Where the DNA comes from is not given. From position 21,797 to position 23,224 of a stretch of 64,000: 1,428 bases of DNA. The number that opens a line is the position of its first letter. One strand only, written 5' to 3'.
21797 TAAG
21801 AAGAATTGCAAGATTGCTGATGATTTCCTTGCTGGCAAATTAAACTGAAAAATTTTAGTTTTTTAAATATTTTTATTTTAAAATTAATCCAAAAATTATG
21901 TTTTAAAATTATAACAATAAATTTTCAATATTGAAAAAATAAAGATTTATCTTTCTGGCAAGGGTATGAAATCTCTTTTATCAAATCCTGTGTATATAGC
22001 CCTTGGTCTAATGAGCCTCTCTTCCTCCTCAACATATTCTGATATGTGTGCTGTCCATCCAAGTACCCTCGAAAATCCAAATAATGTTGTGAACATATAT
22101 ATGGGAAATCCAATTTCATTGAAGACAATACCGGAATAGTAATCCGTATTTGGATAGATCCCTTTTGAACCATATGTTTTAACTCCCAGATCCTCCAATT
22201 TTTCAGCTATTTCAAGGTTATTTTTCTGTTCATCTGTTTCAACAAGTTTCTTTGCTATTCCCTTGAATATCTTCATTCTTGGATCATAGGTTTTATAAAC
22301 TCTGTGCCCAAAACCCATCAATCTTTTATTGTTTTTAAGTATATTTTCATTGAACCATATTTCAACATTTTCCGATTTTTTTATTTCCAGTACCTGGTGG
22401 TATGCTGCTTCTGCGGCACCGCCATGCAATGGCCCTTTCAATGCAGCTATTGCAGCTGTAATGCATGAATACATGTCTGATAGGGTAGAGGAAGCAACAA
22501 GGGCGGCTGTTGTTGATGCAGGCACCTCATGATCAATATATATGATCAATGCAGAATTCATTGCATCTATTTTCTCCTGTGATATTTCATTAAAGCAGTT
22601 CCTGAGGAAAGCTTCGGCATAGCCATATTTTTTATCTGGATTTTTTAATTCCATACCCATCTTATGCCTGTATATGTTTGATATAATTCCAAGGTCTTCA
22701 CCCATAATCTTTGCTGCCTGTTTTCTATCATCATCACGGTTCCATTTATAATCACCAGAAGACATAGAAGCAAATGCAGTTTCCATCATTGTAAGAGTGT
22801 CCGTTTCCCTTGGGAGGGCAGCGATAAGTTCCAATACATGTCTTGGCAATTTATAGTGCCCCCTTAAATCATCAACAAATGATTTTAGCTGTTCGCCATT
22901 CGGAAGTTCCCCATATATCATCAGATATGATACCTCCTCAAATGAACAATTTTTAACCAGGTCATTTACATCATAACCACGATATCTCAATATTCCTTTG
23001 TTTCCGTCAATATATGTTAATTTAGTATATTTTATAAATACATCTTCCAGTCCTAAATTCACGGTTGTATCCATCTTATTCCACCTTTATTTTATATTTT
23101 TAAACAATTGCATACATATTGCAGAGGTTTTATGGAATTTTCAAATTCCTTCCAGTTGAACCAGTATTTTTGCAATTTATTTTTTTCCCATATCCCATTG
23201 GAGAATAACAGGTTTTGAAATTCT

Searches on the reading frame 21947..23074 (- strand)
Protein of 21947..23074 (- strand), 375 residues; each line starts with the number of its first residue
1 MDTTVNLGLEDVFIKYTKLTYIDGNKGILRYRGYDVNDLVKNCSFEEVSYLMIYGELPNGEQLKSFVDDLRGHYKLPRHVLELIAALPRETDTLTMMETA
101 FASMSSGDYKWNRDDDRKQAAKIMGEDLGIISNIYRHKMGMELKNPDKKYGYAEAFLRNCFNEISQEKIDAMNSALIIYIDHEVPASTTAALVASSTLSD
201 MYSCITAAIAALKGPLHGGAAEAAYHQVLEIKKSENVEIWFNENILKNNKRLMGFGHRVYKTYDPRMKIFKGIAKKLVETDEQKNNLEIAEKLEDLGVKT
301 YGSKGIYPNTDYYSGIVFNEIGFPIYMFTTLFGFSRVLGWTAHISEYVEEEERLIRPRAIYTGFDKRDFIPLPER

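Call 59: search_protein_families(library=pfam, proteins=[window:21947-23074:-], max_evalue=1)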
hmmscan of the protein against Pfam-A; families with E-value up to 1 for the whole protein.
window:21947-23074:- (375 aa): 2 families
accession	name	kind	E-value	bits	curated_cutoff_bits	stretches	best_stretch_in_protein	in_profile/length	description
PF00285.26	Citrate_synt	-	4.9e-116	388.1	27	1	8-358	1-357/357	Citrate synthase, C-terminal domain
PF14434.11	Imm6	-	0.14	12.5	25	1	142-212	16-86/121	Immunity protein Imm6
